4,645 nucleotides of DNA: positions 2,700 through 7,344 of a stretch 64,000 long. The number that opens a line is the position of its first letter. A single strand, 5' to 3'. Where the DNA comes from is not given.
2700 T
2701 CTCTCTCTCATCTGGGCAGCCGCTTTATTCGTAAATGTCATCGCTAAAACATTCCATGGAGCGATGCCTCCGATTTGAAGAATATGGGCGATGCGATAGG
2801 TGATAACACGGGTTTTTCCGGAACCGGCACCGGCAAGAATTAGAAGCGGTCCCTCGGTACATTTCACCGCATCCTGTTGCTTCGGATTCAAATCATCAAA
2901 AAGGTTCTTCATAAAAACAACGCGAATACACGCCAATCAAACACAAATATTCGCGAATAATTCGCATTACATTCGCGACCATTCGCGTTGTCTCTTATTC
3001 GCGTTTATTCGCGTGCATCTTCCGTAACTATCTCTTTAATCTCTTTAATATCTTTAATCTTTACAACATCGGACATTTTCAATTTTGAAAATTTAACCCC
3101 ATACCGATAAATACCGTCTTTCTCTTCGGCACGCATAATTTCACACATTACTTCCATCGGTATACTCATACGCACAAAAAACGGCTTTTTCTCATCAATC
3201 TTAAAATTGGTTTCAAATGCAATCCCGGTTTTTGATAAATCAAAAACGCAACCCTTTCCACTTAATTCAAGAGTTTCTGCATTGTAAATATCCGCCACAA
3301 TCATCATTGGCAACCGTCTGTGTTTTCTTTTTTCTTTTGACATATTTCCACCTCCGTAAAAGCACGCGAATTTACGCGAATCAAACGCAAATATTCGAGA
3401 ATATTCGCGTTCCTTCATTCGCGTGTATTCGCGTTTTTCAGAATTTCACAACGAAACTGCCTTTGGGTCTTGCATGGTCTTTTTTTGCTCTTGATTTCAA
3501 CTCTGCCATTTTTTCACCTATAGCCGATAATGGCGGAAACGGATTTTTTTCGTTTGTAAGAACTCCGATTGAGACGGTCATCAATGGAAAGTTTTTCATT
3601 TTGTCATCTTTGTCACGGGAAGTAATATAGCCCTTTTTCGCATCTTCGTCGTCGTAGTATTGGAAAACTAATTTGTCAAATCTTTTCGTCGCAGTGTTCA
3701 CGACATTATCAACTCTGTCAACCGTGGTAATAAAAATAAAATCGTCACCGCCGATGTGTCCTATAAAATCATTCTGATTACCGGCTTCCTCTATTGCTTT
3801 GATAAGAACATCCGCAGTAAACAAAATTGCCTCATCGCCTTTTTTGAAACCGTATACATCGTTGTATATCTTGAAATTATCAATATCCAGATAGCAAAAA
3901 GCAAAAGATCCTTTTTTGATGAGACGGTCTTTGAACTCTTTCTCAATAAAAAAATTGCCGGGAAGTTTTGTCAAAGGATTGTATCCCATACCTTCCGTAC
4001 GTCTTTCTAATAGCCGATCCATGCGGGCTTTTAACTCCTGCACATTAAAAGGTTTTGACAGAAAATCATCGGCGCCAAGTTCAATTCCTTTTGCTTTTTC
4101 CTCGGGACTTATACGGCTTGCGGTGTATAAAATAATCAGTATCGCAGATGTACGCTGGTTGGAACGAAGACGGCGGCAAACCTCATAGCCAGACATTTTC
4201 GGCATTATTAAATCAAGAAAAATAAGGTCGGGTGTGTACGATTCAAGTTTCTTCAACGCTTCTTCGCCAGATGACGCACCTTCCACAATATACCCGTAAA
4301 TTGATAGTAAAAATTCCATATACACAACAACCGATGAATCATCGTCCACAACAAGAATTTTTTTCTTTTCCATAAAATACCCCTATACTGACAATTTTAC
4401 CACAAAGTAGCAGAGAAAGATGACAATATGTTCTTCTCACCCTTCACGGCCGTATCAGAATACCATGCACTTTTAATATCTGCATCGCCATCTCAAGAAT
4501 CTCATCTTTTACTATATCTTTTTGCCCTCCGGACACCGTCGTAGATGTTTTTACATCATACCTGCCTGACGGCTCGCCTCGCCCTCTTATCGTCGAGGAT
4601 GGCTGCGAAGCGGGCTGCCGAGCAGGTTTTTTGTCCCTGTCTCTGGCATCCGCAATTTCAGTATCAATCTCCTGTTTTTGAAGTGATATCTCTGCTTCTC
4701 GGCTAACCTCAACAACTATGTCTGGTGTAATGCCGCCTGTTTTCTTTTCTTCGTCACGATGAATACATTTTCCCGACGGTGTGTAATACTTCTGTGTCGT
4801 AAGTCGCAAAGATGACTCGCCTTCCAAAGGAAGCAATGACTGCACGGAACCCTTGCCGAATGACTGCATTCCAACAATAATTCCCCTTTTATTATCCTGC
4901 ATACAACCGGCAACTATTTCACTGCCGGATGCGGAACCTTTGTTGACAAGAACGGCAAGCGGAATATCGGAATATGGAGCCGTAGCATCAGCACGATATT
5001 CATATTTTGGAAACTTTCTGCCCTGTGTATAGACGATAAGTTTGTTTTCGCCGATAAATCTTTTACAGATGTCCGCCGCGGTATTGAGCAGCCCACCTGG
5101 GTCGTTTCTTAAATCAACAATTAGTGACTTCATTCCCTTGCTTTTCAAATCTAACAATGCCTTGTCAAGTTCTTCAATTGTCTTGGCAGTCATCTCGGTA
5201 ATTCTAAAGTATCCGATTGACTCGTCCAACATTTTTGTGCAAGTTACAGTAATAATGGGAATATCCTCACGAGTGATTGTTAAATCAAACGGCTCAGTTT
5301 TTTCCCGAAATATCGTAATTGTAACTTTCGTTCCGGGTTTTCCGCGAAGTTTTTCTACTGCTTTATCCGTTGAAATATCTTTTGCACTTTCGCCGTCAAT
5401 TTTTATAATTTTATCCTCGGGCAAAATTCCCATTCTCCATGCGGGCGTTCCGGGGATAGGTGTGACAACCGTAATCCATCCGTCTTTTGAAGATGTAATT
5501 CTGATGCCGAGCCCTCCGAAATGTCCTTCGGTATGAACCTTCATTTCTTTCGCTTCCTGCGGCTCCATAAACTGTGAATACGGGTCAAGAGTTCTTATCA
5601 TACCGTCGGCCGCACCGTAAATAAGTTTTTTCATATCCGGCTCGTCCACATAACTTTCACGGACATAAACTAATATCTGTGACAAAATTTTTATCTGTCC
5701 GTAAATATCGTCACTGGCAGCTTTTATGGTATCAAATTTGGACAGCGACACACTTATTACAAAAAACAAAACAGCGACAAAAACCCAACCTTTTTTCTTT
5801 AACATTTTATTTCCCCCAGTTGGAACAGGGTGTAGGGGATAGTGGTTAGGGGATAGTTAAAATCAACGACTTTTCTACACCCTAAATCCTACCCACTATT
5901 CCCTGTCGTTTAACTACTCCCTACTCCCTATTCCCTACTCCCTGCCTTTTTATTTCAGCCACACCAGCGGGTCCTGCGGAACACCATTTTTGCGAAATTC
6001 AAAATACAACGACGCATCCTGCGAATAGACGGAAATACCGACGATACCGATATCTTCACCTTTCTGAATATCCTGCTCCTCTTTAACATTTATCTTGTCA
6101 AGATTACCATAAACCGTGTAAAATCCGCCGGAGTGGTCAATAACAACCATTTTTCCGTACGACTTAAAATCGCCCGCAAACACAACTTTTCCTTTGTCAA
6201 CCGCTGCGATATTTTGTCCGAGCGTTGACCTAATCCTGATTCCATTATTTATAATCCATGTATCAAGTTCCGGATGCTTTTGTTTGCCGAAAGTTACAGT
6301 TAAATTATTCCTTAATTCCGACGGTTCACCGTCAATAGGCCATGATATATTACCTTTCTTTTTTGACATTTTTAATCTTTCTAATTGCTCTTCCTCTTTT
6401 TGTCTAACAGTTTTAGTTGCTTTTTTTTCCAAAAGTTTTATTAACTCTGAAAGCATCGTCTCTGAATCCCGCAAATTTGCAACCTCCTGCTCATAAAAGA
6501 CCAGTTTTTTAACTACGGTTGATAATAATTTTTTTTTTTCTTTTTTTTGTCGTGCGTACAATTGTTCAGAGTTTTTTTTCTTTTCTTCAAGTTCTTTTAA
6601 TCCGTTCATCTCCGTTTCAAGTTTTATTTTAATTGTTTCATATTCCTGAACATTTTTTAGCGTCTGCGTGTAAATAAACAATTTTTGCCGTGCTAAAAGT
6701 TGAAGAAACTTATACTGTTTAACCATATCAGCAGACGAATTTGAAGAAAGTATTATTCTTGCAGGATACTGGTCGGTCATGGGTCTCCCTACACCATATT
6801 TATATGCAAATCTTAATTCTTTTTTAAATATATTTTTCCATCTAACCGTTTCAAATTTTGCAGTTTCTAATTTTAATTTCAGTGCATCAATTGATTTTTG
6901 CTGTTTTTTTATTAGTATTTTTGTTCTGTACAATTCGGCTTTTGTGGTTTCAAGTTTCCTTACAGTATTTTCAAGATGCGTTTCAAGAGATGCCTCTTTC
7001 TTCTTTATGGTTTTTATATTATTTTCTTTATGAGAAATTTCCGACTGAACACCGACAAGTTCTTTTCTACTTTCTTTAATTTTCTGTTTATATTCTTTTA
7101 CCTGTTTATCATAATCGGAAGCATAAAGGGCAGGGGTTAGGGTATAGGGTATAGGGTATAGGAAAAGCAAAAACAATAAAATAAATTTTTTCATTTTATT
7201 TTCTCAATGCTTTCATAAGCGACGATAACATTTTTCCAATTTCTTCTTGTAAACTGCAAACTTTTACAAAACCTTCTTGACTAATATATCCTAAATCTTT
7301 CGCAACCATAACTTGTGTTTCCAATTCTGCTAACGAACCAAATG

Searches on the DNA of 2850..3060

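Call 63: search_with_rna_model(model_id=R1, source=window, start=2850, end=3060, max_evalue=10, show_alignments=1)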
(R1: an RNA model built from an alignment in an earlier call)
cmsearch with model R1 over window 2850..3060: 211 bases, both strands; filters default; matches with E-value up to 10: 2.
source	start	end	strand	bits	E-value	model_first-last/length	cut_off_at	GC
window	2896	3011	-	22.5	1.3e-05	1-107/107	no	0.39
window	2898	3011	+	13.9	0.0018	1-107/107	no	0.39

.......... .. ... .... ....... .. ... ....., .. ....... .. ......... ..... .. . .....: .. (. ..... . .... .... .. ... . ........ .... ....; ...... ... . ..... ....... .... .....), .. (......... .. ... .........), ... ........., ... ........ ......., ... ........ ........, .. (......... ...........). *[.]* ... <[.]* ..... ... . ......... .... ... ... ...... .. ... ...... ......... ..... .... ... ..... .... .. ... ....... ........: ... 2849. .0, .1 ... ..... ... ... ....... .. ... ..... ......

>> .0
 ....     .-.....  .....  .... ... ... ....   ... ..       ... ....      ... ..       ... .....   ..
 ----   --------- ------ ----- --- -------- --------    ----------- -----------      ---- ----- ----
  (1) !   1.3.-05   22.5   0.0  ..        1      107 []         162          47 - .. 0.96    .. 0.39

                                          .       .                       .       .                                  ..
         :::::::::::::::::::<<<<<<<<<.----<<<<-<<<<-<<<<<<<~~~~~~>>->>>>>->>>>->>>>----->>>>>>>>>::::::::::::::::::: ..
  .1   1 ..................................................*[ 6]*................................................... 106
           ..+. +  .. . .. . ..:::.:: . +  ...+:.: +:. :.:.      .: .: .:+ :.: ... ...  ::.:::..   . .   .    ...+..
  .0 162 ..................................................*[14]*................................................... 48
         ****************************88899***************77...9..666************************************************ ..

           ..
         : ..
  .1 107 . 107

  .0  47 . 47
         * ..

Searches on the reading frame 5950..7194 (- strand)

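Call 53: search_protein_families(library=pfam, max_evalue=0.000001, proteins=[window:5950-7194:-])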
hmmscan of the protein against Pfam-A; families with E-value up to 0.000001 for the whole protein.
window:5950-7194:- (414 aa): 1 family
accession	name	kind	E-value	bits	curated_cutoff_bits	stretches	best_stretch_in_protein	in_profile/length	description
PF01551.29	Peptidase_M23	-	4.4e-26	91.4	28.7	1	316-409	3-96/96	Peptidase family M23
